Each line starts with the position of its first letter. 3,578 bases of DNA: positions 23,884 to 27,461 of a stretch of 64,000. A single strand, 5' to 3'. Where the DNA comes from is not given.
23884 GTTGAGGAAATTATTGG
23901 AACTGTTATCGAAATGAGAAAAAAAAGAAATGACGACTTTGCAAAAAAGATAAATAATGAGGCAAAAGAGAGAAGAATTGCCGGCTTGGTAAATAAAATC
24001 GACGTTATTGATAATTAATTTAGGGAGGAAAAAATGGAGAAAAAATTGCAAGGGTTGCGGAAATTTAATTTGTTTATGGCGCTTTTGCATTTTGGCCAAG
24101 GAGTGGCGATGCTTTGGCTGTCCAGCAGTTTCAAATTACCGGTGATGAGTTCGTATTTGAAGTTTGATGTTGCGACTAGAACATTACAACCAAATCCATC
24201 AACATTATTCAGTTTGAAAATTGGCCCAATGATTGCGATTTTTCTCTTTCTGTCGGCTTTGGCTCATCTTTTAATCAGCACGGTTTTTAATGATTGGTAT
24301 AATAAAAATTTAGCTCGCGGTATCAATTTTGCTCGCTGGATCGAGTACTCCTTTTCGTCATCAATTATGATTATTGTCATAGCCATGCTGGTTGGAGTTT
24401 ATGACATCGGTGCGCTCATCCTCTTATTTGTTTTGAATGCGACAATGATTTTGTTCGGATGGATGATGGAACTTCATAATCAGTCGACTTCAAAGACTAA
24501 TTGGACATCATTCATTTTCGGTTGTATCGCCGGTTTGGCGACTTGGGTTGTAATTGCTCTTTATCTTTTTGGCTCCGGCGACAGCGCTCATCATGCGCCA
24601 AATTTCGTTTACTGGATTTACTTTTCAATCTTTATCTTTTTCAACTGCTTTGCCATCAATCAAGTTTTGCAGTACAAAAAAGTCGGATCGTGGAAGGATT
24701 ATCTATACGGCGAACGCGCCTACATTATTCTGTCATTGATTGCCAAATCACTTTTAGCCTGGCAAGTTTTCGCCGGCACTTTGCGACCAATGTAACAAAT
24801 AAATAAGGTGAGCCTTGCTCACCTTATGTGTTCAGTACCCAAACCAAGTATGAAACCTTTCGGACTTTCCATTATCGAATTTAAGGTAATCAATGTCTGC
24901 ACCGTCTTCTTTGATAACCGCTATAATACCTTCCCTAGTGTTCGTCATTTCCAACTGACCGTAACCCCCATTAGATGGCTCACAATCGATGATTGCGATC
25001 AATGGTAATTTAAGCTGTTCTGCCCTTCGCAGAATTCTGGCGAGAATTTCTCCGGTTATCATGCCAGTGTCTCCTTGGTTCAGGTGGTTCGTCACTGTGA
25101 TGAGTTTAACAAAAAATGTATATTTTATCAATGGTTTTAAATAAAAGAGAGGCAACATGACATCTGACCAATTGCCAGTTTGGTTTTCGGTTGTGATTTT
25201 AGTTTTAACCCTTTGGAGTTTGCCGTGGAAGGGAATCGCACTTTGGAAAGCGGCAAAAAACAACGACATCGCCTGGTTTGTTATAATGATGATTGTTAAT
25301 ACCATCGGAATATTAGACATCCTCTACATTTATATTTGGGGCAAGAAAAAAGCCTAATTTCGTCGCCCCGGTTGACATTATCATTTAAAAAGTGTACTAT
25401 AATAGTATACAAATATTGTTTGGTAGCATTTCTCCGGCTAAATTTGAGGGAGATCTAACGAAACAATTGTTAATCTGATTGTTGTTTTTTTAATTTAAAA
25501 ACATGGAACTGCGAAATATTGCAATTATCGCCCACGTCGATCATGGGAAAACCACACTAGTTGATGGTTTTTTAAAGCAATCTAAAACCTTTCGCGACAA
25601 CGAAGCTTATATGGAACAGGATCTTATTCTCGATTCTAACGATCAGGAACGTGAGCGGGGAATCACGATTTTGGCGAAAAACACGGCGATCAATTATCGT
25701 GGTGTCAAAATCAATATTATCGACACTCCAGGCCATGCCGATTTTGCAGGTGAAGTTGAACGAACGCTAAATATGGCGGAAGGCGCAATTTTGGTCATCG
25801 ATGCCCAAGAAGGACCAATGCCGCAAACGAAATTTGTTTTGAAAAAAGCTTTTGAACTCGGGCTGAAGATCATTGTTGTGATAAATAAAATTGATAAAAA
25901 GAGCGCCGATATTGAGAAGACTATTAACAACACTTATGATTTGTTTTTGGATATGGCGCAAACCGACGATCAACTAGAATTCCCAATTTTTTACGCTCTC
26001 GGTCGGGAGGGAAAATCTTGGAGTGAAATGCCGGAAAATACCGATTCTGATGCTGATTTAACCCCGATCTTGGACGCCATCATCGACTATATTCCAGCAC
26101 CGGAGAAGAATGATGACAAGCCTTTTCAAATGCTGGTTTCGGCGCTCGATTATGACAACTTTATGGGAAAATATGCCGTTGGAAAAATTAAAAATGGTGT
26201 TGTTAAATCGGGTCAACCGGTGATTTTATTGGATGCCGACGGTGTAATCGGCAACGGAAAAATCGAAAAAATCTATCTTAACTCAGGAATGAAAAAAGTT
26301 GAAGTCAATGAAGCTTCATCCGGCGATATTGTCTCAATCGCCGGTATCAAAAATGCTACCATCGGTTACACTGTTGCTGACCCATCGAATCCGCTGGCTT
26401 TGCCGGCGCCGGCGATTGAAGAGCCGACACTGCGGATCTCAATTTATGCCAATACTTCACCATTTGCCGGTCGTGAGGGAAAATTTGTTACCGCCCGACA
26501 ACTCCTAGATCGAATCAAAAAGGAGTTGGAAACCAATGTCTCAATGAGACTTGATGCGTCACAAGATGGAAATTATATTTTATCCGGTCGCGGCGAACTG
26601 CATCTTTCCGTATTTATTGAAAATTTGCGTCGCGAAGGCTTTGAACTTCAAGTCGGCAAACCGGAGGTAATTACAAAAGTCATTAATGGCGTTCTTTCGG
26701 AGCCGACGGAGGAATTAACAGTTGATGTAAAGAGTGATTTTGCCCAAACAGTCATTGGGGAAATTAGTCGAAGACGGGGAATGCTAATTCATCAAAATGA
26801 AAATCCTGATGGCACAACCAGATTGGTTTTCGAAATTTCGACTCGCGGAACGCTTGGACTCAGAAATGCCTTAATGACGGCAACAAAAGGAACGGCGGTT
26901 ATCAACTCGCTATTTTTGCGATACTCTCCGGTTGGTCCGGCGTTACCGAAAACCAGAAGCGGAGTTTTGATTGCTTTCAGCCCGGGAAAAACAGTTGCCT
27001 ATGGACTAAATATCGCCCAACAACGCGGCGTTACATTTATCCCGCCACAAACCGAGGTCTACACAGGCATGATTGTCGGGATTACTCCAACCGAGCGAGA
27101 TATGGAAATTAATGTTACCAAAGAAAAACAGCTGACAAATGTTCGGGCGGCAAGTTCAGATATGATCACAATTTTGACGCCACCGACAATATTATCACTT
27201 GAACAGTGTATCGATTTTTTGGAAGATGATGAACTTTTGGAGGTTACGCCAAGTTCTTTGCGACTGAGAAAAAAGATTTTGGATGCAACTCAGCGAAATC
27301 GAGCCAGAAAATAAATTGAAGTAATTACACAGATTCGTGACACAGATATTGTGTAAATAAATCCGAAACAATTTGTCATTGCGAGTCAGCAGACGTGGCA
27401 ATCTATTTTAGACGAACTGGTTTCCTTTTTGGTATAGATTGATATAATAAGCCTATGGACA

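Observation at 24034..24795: Heliorhodopsin gene in a reduced-genome anaerobe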

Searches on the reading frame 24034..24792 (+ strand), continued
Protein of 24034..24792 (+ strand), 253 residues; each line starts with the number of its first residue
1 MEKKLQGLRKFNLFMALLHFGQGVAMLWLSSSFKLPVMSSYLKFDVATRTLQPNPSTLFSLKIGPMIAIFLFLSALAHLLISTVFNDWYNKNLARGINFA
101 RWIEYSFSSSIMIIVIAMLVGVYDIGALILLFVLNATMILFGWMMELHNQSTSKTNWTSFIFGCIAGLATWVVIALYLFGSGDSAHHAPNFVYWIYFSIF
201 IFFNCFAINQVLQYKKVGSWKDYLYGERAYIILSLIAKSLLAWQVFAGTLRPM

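Call 36: list_cluster_members(proteins=[window:24034-24792:+, window:23320-24015:+, window:25503-27311:+, window:22777-23229:-])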
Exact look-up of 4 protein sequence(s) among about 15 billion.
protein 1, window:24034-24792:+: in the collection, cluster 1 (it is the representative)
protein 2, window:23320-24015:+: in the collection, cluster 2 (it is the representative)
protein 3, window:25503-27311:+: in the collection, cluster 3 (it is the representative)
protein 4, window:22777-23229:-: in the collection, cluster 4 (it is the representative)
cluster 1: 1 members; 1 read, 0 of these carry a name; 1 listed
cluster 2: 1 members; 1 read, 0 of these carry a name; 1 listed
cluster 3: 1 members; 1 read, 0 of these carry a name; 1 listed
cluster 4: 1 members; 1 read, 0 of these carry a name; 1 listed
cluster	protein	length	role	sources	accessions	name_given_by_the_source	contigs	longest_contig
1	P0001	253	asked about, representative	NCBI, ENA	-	-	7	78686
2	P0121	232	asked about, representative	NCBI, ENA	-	-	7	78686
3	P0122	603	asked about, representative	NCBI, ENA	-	-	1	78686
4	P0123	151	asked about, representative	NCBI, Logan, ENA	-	-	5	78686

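Call 63: predict_structure(alignment_id=A1)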
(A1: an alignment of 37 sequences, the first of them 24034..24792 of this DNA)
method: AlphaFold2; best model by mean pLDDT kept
length: 253 residues; sequences in the alignment: 37
mean_pLDDT: 80.3   pTM: 0.75
mean pLDDT of the five models: 80.3, 75.4, 75.0, 66.6, 61.7
residues with pLDDT >= 90: 49; 70-90: 159; 50-70: 42; < 50: 3
segments of 3 or more residues with pLDDT < 50: none
pLDDT, mean of each block of 10 residues (from residue 1): 69 88 91 90 87 88 91 89 83 69 82 87 90 91 82 83 89 81 59 77 75 56 61 76 79 58
secondary structure, 60 per line:
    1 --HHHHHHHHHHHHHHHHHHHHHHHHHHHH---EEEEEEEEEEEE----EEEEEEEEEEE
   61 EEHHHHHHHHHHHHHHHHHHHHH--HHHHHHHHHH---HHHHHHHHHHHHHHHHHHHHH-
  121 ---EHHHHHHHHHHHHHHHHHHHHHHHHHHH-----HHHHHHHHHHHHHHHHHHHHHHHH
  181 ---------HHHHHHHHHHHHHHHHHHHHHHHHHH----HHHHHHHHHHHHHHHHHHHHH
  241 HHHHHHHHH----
elements in order: H3-30 E34-45 E50-62 H63-83 H86-95 H99-119 H125-151 H157-180 H190-215 H220-249

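Call 65: fold_search(model_id=the predicted structure, library=pdb)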
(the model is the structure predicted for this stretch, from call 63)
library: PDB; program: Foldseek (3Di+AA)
matches with E <= 10: 354; with E <= 0.001: 14
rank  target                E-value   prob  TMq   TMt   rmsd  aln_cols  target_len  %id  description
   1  6is6                  1.0e-18  1.00  0.87  0.88   2.8       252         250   53  Crystal structure of Thermoplasmatales archaeon heliorhodopsin (released 2019-09-25)
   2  7u55                  1.3e-18  1.00  0.83  0.85   3.1       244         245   54  Crystal structure of Thermoplasmatales archaeon heliorhodopsin at pH 4.5 (released 2022-09-07)
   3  7clj                  2.0e-18  1.00  0.85  0.86   3.0       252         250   53  Crystal structure of Thermoplasmatales archaeon heliorhodopsin E108D mutant (released 2020-09-02)
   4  6su3_A                7.0e-15  1.00  0.84  0.83   3.2       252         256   43  Crystal structure of the 48C12 heliorhodopsin in the violet form at pH 8.8 (released 2019-12-11)
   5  6uh3_A                7.7e-15  1.00  0.81  0.83   3.5       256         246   44  Crystal structure of bacterial heliorhodopsin 48C12 (released 2019-12-04)
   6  6su3_X                9.4e-15  1.00  0.83  0.82   3.3       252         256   43  Crystal structure of the 48C12 heliorhodopsin in the violet form at pH 8.8 (released 2019-12-11)
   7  6uh3_B                1.4e-14  1.00  0.81  0.83   3.5       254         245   44  Crystal structure of bacterial heliorhodopsin 48C12 (released 2019-12-04)
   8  6su4_A                2.0e-14  1.00  0.83  0.83   3.2       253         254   42  Crystal structure of the 48C12 heliorhodopsin in the blue form at pH 4.3 (released 2019-12-11)
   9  6su4_X                6.3e-14  1.00  0.83  0.83   3.2       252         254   43  Crystal structure of the 48C12 heliorhodopsin in the blue form at pH 4.3 (released 2019-12-11)
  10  9ljj_A                8.4e-14  1.00  0.84  0.84   3.4       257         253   43  cryo-EM structure of a nanobody bound heliorhodopsin (released 2025-02-12)
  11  7zn0_B                6.0e-04  1.00  0.59  0.67   7.4       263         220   16  Crystal structure of the light-driven inward proton pump xenorhodopsin BcXeR in the M state at pH 8.2 in the presence  (released 2023-05-10)
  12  7zn0_C                7.6e-04  1.00  0.60  0.67   7.4       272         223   15  Crystal structure of the light-driven inward proton pump xenorhodopsin BcXeR in the M state at pH 8.2 in the presence  (released 2023-05-10)
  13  7zn0_A                8.8e-04  1.00  0.60  0.67   7.4       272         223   15  Crystal structure of the light-driven inward proton pump xenorhodopsin BcXeR in the M state at pH 8.2 in the presence  (released 2023-05-10)
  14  7znc_B                9.2e-04  1.00  0.59  0.66   7.4       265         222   16  Crystal structure of the light-driven inward proton pump xenorhodopsin BcXeR in the ground state at pH 7.6 in the abse (released 2023-05-10)
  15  7zmy_A                1.2e-03  1.00  0.59  0.66   7.4       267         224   15  Crystal structure of the light-driven inward proton pump xenorhodopsin BcXeR in the ground state at pH 8.2 in the pres (released 2023-05-10)
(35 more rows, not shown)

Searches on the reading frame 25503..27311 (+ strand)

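Call 11: search_protein_families(library=pfam, proteins=[window:25503-27311:+], max_evalue=0.01)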
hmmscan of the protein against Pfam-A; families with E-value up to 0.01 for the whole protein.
window:25503-27311:+ (603 aa): 9 families
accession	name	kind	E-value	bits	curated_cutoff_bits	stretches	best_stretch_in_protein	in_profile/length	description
PF00009.33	GTP_EFTU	-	3.9e-55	186.8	26.5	1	2-198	2-187/188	Elongation factor Tu GTP binding domain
PF21018.2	BipA_C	-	2.3e-40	137.2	23.8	1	487-594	2-109/110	TypA/BipA C-terminal domain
PF00679.30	EFG_C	-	5.6e-17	62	27.9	1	398-482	2-86/89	Elongation factor G C-terminus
PF03144.31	GTP_EFTU_D2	-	9.2e-09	36.1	30.3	1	222-291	1-72/73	Elongation factor Tu domain 2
PF22042.2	EF-G_D2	-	4.1e-07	30.5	27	1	207-290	1-80/84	Elongation factor G domain 2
PF01926.29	MMR_HSR1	-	1.6e-05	25.4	21.9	1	51-129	29-113/113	50S ribosome-binding GTPase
PF14492.12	EFG_III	-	0.00012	22.5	27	1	333-385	20-74/75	Elongation Factor G, domain III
PF00735.24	Septin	-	0.002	17.9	26.2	1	6-81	7-75/280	Septin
PF02421.24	FeoB_N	-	0.0046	16.9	27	0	53-136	32-121/156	Ferrous iron transport protein B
